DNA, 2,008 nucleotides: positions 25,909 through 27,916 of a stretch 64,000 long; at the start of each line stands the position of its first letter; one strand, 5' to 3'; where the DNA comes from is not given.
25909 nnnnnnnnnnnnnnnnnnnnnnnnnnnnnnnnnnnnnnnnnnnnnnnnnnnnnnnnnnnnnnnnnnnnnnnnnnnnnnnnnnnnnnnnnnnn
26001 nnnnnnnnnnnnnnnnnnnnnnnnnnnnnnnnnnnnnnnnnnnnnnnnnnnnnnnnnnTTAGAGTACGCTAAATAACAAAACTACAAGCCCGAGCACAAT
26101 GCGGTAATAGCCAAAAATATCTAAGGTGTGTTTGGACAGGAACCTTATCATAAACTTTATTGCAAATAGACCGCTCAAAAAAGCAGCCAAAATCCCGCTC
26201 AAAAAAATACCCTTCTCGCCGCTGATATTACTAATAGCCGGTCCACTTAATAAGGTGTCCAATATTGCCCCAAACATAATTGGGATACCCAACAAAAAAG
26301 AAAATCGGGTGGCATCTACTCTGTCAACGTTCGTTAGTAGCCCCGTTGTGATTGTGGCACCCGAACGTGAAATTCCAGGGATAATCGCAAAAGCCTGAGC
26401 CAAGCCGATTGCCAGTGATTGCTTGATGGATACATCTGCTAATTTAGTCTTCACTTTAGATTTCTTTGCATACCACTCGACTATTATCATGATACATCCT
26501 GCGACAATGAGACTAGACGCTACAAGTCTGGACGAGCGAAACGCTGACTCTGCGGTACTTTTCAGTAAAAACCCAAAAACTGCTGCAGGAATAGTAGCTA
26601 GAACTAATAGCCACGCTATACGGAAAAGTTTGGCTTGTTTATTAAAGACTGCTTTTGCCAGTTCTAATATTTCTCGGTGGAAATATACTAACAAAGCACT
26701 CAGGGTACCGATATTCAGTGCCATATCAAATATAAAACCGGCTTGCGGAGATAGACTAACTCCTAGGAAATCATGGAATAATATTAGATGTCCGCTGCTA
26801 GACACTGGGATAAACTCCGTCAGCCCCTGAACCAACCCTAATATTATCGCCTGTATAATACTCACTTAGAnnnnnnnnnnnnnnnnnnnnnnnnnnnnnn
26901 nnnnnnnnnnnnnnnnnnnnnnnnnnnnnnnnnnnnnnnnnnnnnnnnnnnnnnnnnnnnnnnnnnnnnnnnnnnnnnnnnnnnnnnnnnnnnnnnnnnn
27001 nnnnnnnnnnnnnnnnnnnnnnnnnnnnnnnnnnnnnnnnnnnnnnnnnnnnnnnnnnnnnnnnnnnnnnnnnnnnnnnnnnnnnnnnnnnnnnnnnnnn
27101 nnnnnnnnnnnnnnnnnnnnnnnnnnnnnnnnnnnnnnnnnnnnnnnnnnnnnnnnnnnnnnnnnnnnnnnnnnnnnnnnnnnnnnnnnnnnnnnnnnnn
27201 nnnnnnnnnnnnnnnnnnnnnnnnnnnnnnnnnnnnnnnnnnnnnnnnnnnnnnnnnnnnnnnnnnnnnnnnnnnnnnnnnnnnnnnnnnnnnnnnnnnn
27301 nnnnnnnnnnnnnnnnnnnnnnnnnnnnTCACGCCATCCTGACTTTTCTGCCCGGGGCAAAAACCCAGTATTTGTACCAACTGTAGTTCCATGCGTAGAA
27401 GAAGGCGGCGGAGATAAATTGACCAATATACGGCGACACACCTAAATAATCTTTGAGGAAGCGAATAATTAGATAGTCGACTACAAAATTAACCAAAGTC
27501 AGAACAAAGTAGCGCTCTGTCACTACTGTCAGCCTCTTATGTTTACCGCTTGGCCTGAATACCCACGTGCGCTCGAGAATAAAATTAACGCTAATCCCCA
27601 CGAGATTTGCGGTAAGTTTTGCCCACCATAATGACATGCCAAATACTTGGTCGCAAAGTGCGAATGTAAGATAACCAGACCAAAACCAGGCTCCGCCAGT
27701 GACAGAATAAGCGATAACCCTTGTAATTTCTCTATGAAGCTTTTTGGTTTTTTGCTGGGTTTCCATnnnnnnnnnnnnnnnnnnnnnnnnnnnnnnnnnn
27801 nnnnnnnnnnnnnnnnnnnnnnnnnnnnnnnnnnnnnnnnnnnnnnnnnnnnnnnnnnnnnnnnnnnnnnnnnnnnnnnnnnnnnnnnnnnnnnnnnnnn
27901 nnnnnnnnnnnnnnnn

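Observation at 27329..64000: About 37-kb contiguous envelope glycopolymer locus resembling streptococcal rhamnose-polysaccharide (RGP/GAC-type) logic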

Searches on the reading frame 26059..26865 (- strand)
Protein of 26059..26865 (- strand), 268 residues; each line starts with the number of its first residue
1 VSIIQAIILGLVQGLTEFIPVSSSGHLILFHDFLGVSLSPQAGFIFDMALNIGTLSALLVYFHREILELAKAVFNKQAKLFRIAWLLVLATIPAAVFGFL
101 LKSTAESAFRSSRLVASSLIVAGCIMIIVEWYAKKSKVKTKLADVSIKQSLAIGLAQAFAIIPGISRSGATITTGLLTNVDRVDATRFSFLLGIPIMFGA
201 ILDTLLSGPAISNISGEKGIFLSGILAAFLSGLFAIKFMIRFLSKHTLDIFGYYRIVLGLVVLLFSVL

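Call 3: search_protein_families(library=pfam, proteins=[window:26059-26865:-])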
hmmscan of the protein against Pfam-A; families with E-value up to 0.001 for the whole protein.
window:26059-26865:- (268 aa): 1 family
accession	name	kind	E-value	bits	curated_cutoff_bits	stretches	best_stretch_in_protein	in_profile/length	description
PF02673.24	BacA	-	2e-78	264.1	33.4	1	6-261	1-257/257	Bacitracin resistance protein BacA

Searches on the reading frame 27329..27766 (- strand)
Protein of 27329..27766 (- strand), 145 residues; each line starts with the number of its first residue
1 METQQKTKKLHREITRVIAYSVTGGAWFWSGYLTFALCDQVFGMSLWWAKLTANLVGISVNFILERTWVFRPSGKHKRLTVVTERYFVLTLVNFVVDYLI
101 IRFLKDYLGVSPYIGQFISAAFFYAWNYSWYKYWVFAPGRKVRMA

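Call 3: search_protein_families(library=pfam, proteins=[window:27329-27766:-])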
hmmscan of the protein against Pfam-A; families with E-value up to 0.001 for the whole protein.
window:27329-27766:- (145 aa): 1 family
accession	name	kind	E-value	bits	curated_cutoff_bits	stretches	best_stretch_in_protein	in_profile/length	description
PF04138.20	GtrA_DPMS_TM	-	2.6e-19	70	26.1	1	20-136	2-117/117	GtrA/DPMS, transmembrane domain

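Call 65: search_protein_families(library=ncbifam, proteins=[window:27329-27766:-], max_evalue=0.00001)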
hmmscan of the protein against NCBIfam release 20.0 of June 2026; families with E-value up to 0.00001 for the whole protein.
window:27329-27766:- (145 aa): 0 families
